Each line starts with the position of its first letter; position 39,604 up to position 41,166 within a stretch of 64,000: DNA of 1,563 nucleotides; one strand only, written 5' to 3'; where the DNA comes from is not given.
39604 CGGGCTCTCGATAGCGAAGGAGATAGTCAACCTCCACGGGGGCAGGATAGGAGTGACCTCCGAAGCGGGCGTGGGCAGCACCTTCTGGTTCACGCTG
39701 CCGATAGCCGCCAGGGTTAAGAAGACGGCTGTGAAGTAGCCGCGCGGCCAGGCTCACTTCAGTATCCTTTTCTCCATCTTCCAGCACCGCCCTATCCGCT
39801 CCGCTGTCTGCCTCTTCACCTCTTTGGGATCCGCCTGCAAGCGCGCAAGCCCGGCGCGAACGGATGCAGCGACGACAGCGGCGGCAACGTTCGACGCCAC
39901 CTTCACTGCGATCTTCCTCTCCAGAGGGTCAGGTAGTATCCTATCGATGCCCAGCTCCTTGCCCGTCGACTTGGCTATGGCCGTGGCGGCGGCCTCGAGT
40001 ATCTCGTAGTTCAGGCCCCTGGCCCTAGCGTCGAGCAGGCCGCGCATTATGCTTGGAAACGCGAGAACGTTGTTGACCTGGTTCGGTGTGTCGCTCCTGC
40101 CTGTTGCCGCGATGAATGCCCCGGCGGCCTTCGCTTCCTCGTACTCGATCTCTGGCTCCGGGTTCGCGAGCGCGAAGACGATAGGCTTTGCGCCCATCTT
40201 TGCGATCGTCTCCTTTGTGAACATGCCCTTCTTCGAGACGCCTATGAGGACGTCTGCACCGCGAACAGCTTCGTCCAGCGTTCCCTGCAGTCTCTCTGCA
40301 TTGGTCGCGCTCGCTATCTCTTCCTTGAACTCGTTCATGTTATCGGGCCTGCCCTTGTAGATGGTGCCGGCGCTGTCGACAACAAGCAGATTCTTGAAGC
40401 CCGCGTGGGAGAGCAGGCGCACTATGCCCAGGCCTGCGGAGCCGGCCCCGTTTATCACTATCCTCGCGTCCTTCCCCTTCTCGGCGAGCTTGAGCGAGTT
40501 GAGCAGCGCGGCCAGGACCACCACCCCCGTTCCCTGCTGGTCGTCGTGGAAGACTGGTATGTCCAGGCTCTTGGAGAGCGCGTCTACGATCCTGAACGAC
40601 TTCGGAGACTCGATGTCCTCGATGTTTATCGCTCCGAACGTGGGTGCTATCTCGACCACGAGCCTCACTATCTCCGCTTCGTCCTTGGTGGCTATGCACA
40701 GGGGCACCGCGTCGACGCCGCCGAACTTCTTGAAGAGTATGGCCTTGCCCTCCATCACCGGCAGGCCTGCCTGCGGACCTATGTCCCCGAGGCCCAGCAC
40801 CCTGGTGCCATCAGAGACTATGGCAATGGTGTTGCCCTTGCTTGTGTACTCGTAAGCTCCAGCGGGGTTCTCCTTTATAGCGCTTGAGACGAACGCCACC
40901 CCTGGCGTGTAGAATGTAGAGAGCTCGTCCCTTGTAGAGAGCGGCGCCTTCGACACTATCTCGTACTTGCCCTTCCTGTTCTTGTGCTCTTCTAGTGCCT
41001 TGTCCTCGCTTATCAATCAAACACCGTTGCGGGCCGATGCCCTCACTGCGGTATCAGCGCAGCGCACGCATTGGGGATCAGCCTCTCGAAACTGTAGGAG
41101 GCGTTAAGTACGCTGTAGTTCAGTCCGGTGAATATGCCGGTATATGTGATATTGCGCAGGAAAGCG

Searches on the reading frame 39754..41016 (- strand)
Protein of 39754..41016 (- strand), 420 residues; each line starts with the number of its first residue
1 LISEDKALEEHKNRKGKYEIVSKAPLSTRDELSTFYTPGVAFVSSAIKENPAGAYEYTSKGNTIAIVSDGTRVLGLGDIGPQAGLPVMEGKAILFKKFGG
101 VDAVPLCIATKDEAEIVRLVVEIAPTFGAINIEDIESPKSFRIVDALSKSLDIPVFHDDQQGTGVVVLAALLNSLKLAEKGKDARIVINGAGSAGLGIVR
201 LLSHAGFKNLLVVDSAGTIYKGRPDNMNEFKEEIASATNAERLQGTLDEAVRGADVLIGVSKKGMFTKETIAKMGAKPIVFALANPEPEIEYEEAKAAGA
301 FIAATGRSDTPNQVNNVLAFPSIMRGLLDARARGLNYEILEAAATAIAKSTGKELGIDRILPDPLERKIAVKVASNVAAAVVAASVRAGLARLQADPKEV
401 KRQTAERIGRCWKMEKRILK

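Call 53: search_protein_families(library=pfam, max_evalue=0.00001, proteins=[window:39754-41016:-])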
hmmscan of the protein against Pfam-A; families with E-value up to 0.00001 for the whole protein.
window:39754-41016:- (420 aa): 2 families
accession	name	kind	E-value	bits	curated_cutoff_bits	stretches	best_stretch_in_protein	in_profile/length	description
PF03949.21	Malic_M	-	8.7e-28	97.8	23.5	1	161-380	2-256/258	Malic enzyme, NAD binding domain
PF00390.24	malic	-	1.8e-25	90.3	23.1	1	16-146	2-180/182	Malic enzyme, N-terminal domain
